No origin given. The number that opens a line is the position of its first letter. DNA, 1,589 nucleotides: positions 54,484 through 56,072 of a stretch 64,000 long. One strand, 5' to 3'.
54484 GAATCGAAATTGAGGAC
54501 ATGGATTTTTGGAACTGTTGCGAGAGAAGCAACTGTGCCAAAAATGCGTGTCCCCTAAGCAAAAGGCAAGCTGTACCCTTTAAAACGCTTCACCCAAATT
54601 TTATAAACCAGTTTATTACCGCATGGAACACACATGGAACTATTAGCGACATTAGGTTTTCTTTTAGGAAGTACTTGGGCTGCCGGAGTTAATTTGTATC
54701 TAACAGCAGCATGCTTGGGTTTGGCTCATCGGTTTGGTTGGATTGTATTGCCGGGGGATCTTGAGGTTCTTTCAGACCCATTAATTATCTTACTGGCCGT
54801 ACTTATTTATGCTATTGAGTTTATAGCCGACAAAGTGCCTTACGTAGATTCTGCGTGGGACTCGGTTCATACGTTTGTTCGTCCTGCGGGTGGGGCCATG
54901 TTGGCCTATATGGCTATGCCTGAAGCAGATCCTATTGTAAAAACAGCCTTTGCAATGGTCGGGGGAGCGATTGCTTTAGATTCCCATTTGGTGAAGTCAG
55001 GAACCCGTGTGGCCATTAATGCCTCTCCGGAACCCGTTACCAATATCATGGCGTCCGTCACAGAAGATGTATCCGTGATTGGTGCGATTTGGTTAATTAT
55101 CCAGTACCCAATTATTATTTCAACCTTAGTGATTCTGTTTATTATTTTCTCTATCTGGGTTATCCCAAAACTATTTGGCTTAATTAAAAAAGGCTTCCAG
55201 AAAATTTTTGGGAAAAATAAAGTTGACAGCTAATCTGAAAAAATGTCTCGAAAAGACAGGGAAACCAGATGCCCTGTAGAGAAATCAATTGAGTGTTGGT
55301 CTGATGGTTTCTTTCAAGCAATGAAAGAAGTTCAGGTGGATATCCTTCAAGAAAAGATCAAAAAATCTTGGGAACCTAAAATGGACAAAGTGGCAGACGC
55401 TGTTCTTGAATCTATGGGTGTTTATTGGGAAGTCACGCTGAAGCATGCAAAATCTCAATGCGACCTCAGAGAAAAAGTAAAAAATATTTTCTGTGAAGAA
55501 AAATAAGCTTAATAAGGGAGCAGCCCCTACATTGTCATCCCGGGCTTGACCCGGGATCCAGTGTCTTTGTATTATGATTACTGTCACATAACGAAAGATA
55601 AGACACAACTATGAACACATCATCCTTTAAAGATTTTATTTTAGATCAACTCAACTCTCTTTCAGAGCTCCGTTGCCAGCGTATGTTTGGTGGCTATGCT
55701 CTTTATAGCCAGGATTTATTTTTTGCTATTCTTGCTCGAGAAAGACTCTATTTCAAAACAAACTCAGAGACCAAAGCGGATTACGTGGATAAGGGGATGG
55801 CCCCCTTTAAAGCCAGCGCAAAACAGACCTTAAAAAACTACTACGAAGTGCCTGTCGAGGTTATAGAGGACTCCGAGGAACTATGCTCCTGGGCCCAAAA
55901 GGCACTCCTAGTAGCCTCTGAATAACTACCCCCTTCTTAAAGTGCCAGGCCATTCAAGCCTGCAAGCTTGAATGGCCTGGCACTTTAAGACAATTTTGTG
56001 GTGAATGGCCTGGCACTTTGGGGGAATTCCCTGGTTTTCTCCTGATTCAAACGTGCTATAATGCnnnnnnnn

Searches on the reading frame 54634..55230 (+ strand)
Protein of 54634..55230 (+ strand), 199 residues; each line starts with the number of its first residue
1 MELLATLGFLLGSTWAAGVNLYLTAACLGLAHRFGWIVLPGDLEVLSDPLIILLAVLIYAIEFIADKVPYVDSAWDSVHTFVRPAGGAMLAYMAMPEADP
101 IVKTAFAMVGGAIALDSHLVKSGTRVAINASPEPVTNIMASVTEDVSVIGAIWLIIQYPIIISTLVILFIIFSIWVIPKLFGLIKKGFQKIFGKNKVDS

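Call 14: search_protein_families(library=pfam, max_evalue=0.001, proteins=[window:54634-55230:+])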
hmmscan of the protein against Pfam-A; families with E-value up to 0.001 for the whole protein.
window:54634-55230:+ (199 aa): 1 family
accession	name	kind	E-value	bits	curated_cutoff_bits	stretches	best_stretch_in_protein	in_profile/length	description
PF13548.11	DUF4126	-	1.6e-51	175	27.5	1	10-178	4-174/175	Domain of unknown function (DUF4126)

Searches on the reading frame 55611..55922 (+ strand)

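Call 91: search_protein_families(library=pfam, max_evalue=0.001, proteins=[window:55611-55922:+])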
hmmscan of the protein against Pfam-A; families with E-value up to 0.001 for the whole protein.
window:55611-55922:+ (104 aa): 1 family
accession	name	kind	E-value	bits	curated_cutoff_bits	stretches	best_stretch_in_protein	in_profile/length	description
PF04993.18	TfoX_N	-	2.7e-25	88.7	30.1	1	12-100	1-89/91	TfoX N-terminal domain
